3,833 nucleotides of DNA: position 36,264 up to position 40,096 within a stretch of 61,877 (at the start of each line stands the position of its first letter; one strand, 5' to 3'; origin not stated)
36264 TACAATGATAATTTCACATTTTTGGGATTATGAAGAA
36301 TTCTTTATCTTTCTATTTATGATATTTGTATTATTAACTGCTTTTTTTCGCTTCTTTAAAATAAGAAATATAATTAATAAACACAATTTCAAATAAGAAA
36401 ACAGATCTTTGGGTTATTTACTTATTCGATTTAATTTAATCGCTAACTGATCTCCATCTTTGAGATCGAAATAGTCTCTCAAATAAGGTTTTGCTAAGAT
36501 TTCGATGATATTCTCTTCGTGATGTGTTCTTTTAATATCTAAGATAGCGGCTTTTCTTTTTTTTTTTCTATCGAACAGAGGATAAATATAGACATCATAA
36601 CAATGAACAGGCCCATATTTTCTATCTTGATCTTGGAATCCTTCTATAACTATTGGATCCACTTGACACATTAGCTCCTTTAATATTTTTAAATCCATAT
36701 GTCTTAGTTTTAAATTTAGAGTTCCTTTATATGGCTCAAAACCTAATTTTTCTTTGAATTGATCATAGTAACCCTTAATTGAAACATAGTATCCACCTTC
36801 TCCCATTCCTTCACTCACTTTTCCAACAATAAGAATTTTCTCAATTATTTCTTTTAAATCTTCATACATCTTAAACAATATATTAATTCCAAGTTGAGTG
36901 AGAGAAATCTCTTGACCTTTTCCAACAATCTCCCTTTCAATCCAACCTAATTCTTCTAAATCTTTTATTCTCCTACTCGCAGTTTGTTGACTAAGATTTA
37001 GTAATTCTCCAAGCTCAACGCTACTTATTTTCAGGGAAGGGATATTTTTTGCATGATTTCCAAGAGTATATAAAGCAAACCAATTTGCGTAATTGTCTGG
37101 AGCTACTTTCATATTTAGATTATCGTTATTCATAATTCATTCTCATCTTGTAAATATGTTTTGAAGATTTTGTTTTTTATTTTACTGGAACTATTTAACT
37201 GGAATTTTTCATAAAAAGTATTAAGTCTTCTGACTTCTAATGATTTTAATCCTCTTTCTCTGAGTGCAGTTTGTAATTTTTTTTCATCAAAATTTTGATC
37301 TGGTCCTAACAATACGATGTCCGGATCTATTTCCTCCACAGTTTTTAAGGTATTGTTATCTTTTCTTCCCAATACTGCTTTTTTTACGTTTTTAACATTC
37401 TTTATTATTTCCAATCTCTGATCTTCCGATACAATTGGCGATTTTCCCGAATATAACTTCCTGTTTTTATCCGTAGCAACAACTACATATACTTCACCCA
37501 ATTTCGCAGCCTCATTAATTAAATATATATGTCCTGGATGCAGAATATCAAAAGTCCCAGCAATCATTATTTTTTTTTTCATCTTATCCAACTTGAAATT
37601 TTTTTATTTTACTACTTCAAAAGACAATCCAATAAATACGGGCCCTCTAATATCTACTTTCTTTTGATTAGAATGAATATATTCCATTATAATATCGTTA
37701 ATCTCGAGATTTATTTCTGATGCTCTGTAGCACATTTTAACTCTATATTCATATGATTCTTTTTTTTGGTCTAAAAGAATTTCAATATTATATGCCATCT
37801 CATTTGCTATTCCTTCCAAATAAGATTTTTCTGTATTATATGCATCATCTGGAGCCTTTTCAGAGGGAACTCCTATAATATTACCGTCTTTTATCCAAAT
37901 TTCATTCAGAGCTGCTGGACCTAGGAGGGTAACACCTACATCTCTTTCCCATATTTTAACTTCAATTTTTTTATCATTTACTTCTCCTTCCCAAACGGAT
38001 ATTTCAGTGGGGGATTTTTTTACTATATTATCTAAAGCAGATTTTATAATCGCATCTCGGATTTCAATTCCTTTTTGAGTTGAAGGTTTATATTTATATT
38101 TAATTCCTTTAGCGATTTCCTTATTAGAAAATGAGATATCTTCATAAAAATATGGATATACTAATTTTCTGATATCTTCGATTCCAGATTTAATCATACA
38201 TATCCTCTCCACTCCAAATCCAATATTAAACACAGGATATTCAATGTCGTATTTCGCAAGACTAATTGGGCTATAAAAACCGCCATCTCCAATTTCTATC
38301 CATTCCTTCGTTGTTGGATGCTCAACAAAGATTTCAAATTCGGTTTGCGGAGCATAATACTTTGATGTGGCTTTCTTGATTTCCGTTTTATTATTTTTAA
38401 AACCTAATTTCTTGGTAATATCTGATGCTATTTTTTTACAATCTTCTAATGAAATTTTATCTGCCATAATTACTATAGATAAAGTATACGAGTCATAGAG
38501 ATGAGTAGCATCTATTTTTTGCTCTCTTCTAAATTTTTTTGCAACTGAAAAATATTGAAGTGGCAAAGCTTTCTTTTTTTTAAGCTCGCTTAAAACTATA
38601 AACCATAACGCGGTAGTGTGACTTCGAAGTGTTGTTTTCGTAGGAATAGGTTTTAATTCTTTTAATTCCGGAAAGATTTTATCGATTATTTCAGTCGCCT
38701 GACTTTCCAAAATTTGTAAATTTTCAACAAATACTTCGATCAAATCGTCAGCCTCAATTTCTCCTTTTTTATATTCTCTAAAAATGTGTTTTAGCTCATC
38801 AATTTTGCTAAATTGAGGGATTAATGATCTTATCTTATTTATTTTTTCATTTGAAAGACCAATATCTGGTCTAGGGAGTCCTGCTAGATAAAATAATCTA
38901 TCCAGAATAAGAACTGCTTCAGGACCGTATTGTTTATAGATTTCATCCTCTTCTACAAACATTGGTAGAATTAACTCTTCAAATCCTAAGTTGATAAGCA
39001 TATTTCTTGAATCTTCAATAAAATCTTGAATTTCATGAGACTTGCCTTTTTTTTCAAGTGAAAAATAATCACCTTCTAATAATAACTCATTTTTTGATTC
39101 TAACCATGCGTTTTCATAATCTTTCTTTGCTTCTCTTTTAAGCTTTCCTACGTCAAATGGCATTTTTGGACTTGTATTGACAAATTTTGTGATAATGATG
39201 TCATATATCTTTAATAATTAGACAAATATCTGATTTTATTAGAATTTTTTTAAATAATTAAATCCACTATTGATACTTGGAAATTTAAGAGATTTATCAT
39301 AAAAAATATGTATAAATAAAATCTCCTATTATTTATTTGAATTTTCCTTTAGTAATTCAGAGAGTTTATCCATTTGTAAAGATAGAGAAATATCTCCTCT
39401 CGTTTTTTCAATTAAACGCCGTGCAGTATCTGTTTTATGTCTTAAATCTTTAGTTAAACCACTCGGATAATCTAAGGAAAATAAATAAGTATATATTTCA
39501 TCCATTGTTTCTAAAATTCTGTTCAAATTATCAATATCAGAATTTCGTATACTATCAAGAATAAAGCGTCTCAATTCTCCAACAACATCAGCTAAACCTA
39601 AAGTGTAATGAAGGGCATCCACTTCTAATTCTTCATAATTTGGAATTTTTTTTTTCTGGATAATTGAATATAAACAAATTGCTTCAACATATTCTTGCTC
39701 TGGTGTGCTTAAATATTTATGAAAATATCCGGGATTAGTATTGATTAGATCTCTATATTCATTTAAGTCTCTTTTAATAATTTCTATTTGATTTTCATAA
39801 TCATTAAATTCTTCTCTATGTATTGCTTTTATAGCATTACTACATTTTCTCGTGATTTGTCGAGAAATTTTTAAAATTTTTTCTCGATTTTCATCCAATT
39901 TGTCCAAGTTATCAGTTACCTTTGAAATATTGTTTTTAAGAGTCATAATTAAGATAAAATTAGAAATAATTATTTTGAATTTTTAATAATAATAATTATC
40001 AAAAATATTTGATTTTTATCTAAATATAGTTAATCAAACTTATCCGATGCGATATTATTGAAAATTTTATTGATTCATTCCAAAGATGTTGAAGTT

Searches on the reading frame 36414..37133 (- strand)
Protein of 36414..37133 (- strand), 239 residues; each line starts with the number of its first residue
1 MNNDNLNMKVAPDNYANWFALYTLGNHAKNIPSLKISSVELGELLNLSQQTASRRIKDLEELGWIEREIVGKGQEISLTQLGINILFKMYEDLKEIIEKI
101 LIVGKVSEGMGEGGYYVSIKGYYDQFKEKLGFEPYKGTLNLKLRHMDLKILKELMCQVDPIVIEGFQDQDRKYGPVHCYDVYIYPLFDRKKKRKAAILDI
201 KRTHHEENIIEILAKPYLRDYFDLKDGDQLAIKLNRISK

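Call 82: search_protein_families(library=pfam, max_evalue=0.0001, proteins=[window:36414-37133:-])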
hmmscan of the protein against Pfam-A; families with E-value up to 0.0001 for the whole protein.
window:36414-37133:- (239 aa): 8 families
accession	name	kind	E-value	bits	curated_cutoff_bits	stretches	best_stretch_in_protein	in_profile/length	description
PF01982.22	CTP-dep_RFKase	-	3.7e-37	127.4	25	1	106-233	1-120/121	Domain of unknown function DUF120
PF12802.13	MarR_2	-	9e-09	35.8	27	1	17-69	7-54/61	MarR family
PF13412.12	HTH_24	-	8e-08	32.2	21.9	1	36-66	18-48/48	Winged helix-turn-helix DNA-binding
PF01047.28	MarR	-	3.3e-07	30.5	24.6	1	17-68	5-50/59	MarR family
PF25213.1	HVO_A0261_N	-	2.7e-06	27.6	35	1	40-98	29-82/86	HVO_A0261 N-terminal domain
PF13545.12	HTH_Crp_2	-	1.1e-05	25.7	27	1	33-67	20-55/70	Crp-like helix-turn-helix domain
PF08279.18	HTH_11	-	2.5e-05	24.5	25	0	36-71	16-48/55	HTH domain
PF13404.12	HTH_AsnC-type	-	3.8e-05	23.8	27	0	36-60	18-42/42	AsnC-type helix-turn-helix domain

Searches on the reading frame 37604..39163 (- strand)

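Call 82: search_protein_families(library=pfam, max_evalue=0.0001, proteins=[window:37604-39163:-])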
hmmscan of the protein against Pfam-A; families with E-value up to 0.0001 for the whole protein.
window:37604-39163:- (519 aa): 4 families
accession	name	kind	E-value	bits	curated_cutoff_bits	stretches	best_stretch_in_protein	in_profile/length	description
PF01409.25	tRNA-synt_2d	-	5.3e-48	164.1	19.8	1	101-337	4-238/246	tRNA synthetases class II core domain (F)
PF23202.1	PAH_ZNF598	-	4e-07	30.7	25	1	108-176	8-73/83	ZNF598 PAH domain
PF17759.6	tRNA_synthFbeta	-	2.6e-05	24.3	22.4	0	195-312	90-208/214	Phenylalanyl tRNA synthetase beta chain CLM domain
PF00587.30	tRNA-synt_2b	-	7.4e-05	23.3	29.3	0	183-289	18-132/179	tRNA synthetase class II core domain (G, H, P, S and T)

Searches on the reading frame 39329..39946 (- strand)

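Call 82: search_protein_families(library=pfam, max_evalue=0.0001, proteins=[window:39329-39946:-])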
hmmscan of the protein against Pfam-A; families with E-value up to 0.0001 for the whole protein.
window:39329-39946:- (205 aa): 1 family
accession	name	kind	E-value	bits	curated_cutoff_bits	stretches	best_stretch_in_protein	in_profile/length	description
PF01997.21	Translin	-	2.6e-14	54.1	25.9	1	20-181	2-193/205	Translin family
